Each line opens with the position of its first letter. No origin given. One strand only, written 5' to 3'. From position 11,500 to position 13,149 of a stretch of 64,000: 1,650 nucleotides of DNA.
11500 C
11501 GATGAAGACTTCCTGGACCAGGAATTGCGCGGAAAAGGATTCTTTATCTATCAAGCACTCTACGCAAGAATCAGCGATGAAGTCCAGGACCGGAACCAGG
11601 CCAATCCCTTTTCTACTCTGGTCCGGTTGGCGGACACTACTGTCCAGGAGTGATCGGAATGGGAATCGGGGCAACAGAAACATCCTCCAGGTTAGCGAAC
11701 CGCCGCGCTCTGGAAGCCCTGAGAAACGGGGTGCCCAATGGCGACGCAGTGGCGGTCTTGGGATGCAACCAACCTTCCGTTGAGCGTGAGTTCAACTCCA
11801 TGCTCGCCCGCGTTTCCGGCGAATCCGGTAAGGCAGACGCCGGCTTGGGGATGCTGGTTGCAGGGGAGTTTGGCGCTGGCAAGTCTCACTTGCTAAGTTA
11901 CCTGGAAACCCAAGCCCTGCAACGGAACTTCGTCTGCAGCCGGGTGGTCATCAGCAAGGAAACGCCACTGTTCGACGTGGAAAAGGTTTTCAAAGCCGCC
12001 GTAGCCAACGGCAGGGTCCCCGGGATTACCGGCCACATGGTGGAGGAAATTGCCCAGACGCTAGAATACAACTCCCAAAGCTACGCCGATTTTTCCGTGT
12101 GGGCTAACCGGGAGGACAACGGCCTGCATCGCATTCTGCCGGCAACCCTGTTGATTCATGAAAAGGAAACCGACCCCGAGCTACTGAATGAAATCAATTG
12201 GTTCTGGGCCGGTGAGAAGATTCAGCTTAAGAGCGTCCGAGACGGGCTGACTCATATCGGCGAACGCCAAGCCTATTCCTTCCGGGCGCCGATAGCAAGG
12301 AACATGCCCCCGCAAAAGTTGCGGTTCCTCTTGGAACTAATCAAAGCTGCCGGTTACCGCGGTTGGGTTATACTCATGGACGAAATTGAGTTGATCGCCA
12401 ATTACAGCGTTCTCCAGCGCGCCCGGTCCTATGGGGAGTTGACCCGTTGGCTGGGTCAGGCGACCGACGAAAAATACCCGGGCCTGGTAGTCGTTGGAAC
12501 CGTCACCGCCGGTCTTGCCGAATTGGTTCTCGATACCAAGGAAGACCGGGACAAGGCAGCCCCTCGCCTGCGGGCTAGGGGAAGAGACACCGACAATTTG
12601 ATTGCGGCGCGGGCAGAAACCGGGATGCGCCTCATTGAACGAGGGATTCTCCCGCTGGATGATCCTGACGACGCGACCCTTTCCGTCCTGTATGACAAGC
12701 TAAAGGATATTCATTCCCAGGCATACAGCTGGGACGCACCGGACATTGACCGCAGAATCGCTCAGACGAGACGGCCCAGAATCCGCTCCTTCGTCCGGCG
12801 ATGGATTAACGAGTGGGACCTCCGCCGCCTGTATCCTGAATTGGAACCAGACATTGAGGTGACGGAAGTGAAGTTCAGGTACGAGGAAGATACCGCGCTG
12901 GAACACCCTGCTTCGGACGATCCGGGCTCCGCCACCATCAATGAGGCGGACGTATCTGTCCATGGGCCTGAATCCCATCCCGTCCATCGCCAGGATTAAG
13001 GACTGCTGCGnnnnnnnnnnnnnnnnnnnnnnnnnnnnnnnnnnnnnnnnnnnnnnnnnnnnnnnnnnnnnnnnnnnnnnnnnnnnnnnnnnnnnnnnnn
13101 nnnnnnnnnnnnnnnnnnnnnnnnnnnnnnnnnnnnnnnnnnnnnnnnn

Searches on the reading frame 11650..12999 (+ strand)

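Call 28: search_protein_families(library=pfam, proteins=[window:11650-12999:+], max_evalue=0.001)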
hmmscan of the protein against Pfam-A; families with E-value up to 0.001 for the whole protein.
window:11650-12999:+ (449 aa): 1 family
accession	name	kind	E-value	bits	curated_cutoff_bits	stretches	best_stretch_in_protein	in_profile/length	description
PF10923.14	BrxC_BrxD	-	3.3e-22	79.4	22.2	2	215-367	217-361/414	BREX system ATP-binding protein BrxC/D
